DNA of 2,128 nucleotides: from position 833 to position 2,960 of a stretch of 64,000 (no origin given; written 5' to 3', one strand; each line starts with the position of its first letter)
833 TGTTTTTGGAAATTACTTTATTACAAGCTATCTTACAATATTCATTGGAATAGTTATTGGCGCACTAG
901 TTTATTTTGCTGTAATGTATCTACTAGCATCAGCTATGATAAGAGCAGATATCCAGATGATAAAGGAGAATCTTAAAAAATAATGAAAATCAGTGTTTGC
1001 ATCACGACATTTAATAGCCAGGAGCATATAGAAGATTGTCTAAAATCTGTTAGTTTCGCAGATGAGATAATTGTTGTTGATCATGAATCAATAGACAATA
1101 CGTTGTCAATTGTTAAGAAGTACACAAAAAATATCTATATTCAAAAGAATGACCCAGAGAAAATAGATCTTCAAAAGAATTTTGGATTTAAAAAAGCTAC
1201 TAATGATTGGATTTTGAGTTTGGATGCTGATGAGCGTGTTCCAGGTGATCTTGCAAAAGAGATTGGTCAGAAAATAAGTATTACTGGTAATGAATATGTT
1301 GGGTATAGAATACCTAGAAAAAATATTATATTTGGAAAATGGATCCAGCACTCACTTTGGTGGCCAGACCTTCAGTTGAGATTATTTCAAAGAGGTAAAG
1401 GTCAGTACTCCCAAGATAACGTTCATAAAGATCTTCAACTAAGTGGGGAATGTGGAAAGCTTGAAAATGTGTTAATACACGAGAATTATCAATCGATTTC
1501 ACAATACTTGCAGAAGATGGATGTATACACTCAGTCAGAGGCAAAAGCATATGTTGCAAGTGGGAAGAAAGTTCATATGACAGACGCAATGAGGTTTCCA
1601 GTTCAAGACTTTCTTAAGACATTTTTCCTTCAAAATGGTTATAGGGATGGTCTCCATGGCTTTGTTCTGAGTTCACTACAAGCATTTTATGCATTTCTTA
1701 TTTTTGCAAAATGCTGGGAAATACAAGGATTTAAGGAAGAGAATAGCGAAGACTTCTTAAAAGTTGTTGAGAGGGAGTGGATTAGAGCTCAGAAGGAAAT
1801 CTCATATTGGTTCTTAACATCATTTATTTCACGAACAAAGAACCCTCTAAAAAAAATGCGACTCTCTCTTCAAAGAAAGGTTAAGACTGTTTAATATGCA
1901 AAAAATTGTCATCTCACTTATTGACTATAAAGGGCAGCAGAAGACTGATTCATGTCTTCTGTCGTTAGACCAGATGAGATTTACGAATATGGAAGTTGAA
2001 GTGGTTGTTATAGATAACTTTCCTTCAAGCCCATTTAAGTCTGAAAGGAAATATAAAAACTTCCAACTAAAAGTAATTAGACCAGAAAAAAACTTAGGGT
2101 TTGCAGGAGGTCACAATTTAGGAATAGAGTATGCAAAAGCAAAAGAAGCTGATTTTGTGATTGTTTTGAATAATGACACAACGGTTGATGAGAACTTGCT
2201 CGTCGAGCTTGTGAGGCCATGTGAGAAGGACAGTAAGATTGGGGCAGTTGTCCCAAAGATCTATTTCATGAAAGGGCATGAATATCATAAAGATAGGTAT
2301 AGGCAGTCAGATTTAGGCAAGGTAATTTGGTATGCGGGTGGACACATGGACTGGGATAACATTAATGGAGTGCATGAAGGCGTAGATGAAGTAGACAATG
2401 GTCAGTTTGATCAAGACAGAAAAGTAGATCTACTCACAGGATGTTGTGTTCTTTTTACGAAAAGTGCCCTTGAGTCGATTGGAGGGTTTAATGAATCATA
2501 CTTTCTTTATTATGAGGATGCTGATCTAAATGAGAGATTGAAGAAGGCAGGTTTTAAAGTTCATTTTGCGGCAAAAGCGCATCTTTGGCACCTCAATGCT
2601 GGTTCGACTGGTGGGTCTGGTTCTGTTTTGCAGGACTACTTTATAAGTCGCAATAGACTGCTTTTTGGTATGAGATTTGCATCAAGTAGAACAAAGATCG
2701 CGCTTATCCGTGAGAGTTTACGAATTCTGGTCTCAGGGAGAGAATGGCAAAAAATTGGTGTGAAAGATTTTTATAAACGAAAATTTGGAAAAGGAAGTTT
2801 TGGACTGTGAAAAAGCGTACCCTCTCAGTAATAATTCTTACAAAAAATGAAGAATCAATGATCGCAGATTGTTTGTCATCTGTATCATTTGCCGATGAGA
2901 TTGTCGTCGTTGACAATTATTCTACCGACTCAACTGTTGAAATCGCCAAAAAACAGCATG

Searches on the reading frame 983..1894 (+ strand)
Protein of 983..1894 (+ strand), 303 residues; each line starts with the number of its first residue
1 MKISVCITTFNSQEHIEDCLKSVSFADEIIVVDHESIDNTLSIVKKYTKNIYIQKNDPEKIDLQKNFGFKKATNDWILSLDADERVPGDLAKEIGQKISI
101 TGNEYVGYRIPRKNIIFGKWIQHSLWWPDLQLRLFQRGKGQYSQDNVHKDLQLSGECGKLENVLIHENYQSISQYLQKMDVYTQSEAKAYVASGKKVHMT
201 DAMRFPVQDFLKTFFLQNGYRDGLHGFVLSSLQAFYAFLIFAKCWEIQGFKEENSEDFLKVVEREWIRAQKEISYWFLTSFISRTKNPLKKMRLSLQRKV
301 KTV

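Call 7: search_protein_families(library=pfam, proteins=[window:983-1894:+], max_evalue=0.001)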
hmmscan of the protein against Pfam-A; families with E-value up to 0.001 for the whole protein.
window:983-1894:+ (303 aa): 2 families
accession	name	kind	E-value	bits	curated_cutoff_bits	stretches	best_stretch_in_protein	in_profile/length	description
PF00535.33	Glycos_transf_2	-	5.6e-19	69.1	23.3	1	4-136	1-142/168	Glycosyl transferase family 2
PF13704.12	Glyco_tranf_2_4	-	3.2e-05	24.8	27.5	1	26-84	19-82/98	Glycosyl transferase family 2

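Call 74: find_encoding_contigs(protein=window:983-1894:+, flank=10000, max_places=3)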
Protein window:983-1894:+ (303 aa): no gene with exactly this product is on record in the collection.

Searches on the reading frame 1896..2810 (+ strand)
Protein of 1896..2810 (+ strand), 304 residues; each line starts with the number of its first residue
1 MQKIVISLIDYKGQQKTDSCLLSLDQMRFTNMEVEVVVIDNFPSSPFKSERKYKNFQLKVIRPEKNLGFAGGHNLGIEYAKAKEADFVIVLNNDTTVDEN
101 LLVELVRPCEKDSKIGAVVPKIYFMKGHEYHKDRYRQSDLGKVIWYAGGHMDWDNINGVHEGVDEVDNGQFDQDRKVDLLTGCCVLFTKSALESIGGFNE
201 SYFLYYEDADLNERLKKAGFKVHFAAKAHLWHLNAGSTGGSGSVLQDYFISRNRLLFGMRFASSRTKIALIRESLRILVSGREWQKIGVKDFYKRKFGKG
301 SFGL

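Call 7: search_protein_families(library=pfam, proteins=[window:1896-2810:+], max_evalue=0.001)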
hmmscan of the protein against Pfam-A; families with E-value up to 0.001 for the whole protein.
window:1896-2810:+ (304 aa): 6 families
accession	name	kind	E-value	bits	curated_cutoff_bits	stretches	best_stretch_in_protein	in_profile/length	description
PF13641.12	Glyco_tranf_2_3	-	7.6e-13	49.4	27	1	50-235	52-214/230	Glycosyltransferase like family 2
PF00535.33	Glycos_transf_2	-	1.8e-12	48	23.3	1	20-194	16-166/168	Glycosyl transferase family 2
PF13632.12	Glyco_trans_2_3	-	1.9e-07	31.5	27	1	181-259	73-143/198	Glycosyl transferase family group 2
PF02709.20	Glyco_transf_7C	-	5.7e-07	29.5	23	1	173-227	12-67/78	N-terminal domain of galactosyltransferase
PF13506.12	Glyco_transf_21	-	2.9e-06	27.3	21.7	0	177-231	99-153/174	Glycosyl transferase family 21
PF10111.15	Glyco_tranf_2_2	-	0.00016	21.7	27.3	0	5-92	3-89/276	Glycosyltransferase like family 2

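Call 75: find_encoding_contigs(protein=window:1896-2810:+, flank=10000, max_places=3)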
Protein window:1896-2810:+ (304 aa): 1 contig read that carries it; 1 place shown.
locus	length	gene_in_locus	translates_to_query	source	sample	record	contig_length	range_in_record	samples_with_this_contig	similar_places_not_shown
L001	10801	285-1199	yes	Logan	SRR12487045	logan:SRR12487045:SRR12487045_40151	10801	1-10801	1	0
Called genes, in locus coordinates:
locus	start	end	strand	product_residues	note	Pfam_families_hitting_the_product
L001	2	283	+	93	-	?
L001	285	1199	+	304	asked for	PF00535:Glycos_transf_2, PF13641:Glyco_tranf_2_3, PF13632:Glyco_trans_2_3 (faint), PF02709:Glyco_transf_7C (weak)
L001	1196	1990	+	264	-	PF00535:Glycos_transf_2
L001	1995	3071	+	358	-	PF00534:Glycos_transf_1, PF13692:Glyco_trans_1_4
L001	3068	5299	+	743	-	PF09586:YfhO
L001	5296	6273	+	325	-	PF00535:Glycos_transf_2, PF13641:Glyco_tranf_2_3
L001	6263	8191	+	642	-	-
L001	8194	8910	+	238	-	PF00535:Glycos_transf_2, PF10111:Glyco_tranf_2_2 (weak)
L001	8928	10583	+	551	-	PF02366:PMT, PF13231:PMT_2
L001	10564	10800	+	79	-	?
